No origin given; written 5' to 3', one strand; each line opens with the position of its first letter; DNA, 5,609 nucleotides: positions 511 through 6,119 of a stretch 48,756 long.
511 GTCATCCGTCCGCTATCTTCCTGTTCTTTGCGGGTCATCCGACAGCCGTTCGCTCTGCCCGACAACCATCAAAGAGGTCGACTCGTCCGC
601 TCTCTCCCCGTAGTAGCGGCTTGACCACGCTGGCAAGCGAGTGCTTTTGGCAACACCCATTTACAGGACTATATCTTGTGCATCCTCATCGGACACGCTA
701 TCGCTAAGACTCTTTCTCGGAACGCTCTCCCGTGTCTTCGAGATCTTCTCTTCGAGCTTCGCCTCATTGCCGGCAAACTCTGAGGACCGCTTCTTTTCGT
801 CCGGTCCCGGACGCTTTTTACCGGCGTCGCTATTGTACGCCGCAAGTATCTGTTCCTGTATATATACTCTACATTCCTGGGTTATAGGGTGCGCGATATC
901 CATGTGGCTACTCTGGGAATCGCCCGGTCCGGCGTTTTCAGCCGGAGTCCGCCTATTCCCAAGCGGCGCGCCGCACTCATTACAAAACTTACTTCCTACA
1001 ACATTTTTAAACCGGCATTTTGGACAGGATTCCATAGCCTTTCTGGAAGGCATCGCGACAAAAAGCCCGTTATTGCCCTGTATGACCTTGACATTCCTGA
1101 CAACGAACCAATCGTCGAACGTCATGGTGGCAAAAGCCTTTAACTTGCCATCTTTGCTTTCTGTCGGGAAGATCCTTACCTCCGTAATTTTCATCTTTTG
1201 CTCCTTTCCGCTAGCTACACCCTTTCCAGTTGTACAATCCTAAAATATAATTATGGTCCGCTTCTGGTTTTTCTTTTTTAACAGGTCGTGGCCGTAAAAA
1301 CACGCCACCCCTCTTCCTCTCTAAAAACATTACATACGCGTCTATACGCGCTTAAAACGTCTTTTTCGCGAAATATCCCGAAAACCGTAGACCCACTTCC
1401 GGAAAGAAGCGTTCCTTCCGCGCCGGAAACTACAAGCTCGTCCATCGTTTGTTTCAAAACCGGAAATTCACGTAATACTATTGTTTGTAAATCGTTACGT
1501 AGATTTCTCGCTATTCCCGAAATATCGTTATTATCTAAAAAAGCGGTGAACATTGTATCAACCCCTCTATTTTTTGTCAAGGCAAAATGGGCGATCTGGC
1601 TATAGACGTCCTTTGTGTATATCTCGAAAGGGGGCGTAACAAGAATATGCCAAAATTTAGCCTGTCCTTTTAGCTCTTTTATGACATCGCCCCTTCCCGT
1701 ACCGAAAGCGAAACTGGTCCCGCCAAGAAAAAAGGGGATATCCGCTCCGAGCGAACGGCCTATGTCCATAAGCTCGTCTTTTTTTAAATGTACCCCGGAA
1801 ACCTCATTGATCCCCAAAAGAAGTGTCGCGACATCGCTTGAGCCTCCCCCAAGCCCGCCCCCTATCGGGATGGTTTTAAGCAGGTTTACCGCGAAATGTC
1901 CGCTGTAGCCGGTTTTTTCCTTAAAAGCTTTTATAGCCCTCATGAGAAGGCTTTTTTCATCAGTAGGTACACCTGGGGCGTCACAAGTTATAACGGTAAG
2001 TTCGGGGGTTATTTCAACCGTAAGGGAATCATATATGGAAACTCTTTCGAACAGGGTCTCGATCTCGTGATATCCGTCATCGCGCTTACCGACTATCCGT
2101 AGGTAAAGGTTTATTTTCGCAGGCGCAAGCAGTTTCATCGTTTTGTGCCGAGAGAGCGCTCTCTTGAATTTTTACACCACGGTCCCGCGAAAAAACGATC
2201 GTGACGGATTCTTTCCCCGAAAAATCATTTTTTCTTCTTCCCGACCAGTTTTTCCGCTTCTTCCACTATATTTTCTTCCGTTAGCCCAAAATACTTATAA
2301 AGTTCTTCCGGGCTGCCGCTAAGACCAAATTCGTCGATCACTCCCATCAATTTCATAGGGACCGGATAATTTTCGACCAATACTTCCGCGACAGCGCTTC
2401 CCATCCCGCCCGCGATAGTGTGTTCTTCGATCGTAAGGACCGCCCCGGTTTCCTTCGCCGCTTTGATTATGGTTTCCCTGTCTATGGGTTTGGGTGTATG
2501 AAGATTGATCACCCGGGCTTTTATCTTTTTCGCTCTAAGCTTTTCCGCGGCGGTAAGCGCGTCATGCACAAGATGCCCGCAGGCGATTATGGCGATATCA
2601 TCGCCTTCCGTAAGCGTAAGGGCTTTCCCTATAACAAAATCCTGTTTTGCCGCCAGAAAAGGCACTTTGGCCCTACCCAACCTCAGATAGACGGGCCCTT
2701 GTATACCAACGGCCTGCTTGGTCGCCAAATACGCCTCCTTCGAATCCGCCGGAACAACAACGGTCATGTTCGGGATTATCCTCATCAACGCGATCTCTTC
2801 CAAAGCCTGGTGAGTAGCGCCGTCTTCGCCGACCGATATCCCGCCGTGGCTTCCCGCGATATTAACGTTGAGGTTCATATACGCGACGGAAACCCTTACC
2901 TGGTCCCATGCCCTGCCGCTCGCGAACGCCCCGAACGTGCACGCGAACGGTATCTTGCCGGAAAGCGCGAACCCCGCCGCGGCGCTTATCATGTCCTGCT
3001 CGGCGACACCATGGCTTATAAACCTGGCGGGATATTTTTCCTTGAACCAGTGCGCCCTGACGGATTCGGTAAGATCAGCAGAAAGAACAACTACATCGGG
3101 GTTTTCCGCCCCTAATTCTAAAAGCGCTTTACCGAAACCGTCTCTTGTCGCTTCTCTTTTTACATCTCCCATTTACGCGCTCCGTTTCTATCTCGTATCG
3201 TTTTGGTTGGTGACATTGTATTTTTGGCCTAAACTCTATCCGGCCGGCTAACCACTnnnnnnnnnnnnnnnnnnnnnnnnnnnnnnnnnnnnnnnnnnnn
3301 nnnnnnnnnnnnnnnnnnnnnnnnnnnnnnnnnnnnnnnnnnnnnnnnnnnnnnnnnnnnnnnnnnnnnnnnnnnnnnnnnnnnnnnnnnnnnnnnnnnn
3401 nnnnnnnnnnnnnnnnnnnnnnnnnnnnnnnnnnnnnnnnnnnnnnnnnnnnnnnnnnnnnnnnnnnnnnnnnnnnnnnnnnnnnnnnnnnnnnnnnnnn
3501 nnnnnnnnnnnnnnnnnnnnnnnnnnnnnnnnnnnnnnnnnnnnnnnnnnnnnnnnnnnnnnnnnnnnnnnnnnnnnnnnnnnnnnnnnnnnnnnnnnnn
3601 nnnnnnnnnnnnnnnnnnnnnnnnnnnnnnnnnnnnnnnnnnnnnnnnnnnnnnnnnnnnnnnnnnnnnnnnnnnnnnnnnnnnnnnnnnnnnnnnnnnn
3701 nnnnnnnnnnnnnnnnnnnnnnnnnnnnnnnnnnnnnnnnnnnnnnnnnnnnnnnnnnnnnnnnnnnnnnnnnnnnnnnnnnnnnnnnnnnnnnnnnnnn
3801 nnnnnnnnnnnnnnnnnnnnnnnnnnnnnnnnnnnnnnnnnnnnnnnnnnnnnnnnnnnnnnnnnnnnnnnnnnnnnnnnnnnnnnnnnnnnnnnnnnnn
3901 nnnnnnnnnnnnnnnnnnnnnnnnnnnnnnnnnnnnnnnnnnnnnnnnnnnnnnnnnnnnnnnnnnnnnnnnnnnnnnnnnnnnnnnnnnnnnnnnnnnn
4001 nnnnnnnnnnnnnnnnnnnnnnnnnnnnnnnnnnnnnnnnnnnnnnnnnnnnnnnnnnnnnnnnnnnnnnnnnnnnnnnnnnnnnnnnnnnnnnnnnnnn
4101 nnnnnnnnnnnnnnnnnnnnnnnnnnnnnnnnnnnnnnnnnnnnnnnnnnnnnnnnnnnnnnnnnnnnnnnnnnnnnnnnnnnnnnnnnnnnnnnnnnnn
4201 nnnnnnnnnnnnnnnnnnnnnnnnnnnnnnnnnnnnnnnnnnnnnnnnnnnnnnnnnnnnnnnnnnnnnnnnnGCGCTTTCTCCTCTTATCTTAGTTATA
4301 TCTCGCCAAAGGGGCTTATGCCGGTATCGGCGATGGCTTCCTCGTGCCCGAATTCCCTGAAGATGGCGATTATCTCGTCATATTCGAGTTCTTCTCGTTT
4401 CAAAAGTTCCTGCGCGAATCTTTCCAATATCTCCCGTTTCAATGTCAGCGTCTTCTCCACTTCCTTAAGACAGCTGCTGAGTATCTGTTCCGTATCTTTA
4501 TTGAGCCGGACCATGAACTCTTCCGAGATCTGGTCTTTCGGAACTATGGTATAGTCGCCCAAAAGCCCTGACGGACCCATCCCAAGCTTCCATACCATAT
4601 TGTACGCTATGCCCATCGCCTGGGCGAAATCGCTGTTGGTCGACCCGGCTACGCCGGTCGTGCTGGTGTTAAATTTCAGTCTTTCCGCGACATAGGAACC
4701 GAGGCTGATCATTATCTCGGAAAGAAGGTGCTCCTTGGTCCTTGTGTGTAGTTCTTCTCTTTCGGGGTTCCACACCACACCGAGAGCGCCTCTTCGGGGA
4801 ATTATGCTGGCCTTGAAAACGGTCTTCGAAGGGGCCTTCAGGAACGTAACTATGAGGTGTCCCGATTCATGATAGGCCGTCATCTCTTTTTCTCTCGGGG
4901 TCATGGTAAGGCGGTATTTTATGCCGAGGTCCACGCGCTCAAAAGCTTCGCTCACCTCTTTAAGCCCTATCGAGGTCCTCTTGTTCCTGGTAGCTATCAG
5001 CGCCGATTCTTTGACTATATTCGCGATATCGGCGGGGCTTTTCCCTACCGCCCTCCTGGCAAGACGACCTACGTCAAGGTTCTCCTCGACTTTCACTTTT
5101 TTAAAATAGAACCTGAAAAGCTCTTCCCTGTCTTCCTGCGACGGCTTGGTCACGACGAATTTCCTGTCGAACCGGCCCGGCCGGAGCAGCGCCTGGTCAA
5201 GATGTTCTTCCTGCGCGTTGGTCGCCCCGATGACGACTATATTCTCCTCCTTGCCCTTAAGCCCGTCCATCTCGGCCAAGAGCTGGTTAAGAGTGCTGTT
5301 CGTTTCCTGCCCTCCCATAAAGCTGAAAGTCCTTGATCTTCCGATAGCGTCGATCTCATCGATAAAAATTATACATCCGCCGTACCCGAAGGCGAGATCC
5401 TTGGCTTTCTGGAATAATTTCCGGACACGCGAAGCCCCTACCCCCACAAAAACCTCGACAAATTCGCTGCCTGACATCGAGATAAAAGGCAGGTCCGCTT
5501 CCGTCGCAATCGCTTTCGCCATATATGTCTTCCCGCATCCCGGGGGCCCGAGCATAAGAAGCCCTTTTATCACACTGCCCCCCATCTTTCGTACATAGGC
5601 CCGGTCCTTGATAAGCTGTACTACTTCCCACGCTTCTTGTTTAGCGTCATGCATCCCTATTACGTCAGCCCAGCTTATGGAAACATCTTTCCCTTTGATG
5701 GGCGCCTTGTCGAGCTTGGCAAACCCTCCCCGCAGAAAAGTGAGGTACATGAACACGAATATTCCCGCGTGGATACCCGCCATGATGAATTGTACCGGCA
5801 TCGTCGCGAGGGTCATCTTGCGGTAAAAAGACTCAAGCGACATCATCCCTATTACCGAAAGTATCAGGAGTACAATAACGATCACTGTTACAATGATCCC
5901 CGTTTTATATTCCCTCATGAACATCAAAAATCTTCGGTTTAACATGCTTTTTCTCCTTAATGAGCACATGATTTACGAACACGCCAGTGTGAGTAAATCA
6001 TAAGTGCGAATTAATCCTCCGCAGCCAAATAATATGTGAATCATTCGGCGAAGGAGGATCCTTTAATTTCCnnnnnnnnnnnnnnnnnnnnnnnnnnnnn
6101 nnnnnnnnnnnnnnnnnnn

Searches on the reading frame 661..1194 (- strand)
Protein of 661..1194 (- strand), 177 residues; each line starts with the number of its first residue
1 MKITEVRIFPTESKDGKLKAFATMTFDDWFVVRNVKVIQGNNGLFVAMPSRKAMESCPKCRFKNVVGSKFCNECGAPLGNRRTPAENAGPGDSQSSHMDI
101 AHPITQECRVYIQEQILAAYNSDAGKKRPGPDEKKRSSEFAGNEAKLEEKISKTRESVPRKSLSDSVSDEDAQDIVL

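Call 74: search_protein_families(library=pfam, proteins=[window:661-1194:-], max_evalue=0.01)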
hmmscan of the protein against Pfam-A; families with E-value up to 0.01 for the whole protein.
window:661-1194:- (177 aa): 4 families
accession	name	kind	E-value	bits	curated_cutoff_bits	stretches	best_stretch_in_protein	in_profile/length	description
PF04026.17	SpoVG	-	6.5e-28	97.1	29.6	1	1-121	1-81/82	SpoVG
PF12773.13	DZR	-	3.5e-05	24.3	27.3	1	57-79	1-23/45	Double zinc ribbon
PF13240.11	Zn_Ribbon_1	-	7.2e-05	22.9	25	1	57-78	2-23/23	zinc-ribbon domain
PF18912.6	DZR_2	-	0.0087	16.3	27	0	53-82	20-50/56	Double zinc ribbon domain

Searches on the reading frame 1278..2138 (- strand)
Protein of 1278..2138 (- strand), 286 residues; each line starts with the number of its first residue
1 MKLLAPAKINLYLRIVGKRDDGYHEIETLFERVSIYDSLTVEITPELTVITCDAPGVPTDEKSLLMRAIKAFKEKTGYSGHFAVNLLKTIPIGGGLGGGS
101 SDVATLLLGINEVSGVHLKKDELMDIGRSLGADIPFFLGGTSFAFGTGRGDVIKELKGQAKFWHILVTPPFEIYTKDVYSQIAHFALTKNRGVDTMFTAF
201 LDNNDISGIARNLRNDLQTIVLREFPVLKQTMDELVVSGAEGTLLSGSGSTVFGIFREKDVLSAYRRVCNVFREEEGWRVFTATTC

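Call 56: search_protein_families(library=pfam, proteins=[window:1278-2138:-])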
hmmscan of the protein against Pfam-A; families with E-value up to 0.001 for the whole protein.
window:1278-2138:- (286 aa): 2 families
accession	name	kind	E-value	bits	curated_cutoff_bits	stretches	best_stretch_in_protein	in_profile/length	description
PF00288.32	GHMP_kinases_N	-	2.6e-14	53.6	22.3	1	64-139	2-85/87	GHMP kinases N terminal domain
PF08544.19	GHMP_kinases_C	-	3.3e-09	37.5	21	1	201-273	5-84/85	GHMP kinases C terminal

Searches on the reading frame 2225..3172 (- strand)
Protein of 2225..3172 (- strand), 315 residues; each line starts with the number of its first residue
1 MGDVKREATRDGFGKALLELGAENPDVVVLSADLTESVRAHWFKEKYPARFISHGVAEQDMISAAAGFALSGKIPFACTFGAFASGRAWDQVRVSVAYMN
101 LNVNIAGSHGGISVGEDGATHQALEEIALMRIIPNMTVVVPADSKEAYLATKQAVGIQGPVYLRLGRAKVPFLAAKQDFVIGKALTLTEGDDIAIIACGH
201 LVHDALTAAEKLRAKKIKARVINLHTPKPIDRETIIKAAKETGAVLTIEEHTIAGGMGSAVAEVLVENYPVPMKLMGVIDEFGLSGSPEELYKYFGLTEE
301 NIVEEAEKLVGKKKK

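Call 56: search_protein_families(library=pfam, proteins=[window:2225-3172:-])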
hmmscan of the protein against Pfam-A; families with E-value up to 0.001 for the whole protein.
window:2225-3172:- (315 aa): 4 families
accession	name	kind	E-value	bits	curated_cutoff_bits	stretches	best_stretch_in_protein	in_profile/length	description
PF02779.29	Transket_pyr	-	2.7e-46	157.8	27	1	8-170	4-172/174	Transketolase, pyrimidine binding domain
PF02780.25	Transketolase_C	-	8.8e-36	123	25.9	1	182-302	1-124/124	Transketolase, C-terminal domain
PF22613.1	Transketolase_C_1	-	1.7e-08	35.1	27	1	190-298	11-113/113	Transketolase-like TK C-terminal domain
PF17147.9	PFOR_II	-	1.1e-05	26.2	27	1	192-271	2-81/102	Pyruvate:ferredoxin oxidoreductase core domain II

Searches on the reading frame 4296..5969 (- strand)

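Call 56: search_protein_families(library=pfam, proteins=[window:4296-5969:-])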
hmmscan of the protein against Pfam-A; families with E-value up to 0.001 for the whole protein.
window:4296-5969:- (557 aa): 8 families
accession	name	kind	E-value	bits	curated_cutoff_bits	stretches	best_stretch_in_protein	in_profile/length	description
PF00004.35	AAA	-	7e-40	136.9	21.2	1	137-273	1-129/131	ATPase family associated with various cellular activities (AAA)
PF01434.24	Peptidase_M41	-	4.5e-33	115.1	29.9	1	355-535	2-190/191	Peptidase family M41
PF17862.7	AAA_lid_3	-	7.4e-07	29.1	27.2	1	298-340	2-44/45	AAA+ lid domain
PF06068.19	TIP49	-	1e-06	28.6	23.8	1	102-171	25-89/347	TIP49 P-loop domain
PF07724.20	AAA_2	-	9.9e-06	26.1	27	1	137-259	6-132/166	AAA domain (Cdc48 subfamily)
PF07728.20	AAA_5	-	1.2e-05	25.8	22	1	137-262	2-136/139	AAA domain (dynein-related subfamily)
PF13207.12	AAA_17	-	2.9e-05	24.8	27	1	140-188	1-48/136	AAA domain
PF05496.18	RuvB_N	-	0.0007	19.8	27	0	131-168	30-67/159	Holliday junction DNA helicase RuvB P-loop domain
